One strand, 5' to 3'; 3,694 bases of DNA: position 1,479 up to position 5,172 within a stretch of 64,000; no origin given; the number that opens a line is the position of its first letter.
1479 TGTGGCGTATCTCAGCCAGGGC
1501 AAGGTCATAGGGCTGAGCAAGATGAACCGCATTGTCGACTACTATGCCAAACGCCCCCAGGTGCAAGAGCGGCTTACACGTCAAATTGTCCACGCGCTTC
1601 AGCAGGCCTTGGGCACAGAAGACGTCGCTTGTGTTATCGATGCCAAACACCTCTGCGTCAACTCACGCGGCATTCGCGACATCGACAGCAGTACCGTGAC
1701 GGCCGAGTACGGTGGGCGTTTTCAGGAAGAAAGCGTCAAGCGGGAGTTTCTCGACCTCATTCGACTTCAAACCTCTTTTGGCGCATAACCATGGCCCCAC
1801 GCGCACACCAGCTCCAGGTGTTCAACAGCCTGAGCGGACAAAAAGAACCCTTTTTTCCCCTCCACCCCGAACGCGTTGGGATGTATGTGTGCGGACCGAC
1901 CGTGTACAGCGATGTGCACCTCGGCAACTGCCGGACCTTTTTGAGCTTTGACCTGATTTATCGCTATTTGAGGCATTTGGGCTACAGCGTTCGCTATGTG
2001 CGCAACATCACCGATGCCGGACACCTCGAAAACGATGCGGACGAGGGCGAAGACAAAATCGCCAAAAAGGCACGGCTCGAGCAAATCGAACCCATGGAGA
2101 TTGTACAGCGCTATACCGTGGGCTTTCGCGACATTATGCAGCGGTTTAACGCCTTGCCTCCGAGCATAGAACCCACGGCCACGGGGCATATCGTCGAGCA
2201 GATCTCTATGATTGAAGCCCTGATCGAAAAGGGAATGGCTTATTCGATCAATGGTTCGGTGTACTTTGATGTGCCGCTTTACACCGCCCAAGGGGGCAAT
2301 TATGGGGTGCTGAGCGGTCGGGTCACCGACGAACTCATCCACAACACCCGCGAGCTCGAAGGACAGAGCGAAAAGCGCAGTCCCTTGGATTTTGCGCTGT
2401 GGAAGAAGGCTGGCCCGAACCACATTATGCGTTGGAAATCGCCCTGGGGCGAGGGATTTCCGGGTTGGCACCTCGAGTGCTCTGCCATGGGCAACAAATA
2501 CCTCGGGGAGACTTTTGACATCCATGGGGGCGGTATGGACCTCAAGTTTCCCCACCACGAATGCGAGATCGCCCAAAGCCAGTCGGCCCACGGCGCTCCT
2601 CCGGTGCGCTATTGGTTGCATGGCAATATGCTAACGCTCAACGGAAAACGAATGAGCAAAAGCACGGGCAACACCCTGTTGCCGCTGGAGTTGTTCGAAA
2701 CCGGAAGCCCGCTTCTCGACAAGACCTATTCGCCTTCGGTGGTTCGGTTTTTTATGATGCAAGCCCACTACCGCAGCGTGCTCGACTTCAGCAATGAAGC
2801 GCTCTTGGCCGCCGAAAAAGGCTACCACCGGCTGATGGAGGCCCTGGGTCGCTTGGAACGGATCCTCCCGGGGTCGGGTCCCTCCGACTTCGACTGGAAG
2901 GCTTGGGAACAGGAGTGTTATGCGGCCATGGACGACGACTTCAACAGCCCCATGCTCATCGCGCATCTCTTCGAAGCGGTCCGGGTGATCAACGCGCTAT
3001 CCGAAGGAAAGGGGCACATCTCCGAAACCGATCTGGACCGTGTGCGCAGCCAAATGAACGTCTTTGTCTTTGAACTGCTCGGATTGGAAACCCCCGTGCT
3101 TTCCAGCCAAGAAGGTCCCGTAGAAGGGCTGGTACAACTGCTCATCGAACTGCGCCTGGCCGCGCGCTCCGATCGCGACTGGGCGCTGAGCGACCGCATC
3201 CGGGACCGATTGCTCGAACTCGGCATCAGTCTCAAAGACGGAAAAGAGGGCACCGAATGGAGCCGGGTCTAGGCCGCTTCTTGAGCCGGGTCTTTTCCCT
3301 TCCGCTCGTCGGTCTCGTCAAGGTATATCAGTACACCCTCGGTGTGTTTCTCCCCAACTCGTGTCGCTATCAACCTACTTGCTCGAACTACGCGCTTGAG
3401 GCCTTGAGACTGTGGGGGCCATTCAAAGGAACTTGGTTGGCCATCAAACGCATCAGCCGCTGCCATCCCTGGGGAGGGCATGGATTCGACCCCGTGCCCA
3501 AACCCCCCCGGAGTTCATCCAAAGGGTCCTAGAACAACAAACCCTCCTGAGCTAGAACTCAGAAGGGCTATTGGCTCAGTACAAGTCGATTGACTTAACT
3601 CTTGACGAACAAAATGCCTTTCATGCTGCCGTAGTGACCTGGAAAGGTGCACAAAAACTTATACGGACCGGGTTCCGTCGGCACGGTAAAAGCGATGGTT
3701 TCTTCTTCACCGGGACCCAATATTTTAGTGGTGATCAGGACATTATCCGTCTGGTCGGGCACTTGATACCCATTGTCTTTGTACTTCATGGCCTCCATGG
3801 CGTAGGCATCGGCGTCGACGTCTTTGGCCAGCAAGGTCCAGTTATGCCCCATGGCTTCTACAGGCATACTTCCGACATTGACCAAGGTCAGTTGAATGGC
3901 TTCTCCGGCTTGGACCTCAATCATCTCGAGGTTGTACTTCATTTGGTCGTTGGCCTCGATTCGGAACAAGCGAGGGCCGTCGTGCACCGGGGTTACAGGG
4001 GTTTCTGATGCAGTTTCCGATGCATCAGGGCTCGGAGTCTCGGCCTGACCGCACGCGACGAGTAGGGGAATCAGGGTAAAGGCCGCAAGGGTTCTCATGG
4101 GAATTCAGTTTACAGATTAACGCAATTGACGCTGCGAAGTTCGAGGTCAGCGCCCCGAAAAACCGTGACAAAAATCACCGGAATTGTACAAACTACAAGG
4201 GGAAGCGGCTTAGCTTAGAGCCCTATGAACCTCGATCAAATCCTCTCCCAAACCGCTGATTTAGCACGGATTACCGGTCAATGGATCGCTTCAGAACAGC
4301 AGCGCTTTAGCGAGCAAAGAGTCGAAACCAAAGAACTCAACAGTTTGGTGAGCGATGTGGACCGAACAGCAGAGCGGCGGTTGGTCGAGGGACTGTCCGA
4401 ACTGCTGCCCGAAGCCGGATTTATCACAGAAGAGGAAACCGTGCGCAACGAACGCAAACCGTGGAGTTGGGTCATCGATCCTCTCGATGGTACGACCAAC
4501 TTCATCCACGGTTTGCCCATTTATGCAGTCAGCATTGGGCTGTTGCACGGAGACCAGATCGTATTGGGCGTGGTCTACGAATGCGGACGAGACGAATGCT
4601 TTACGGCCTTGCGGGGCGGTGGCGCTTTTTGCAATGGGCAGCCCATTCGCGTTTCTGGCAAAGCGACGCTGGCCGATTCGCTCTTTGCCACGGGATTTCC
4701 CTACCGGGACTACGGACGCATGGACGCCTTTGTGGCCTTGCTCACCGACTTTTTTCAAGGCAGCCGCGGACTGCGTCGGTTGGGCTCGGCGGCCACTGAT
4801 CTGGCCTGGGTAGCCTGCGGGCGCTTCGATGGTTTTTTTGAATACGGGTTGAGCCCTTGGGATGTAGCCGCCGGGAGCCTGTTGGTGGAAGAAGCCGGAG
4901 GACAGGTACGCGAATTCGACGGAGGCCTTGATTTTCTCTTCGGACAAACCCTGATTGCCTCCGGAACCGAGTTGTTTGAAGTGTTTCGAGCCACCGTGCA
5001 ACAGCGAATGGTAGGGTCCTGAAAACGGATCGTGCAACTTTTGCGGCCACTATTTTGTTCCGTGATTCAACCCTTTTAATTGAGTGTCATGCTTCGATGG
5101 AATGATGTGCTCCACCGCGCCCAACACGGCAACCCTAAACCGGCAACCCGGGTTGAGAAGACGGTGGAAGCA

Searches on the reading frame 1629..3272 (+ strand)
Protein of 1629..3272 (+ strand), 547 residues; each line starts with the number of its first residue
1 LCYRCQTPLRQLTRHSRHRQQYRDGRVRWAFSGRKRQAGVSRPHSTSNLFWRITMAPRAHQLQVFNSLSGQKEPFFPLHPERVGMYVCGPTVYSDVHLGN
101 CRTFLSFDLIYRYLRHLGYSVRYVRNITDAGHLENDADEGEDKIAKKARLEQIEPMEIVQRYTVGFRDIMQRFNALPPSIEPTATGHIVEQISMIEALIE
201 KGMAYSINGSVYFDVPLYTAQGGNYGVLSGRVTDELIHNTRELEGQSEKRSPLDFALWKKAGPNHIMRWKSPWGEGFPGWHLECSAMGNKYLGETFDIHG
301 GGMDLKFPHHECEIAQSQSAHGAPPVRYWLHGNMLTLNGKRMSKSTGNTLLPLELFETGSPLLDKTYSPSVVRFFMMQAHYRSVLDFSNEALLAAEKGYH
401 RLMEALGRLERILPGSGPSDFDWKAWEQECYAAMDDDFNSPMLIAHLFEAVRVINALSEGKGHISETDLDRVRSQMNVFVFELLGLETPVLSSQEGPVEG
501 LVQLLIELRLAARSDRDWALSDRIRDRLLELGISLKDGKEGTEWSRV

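Call 28: search_protein_families(library=pfam, proteins=[window:1629-3272:+], max_evalue=0.0001)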
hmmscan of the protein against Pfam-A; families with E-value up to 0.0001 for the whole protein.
window:1629-3272:+ (547 aa): 3 families
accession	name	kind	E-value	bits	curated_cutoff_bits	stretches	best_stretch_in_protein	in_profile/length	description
PF01406.26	tRNA-synt_1e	-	3.8e-97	325.7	27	1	76-396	3-300/301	tRNA synthetases class I (C) catalytic domain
PF09190.17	DALR_2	-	6.1e-09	36.7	22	1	431-486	3-55/57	DALR domain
PF09334.17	tRNA-synt_1g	-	3.8e-08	33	20.1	1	94-176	12-84/391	tRNA synthetases class I (M)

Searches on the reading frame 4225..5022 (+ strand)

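Call 28: search_protein_families(library=pfam, proteins=[window:4225-5022:+], max_evalue=0.0001)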
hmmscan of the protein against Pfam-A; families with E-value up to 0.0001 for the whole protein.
window:4225-5022:+ (265 aa): 1 family
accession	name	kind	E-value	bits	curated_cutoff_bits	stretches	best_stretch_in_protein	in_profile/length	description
PF00459.30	Inositol_P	-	2.1e-63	214.8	27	1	3-259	2-267/271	Inositol monophosphatase family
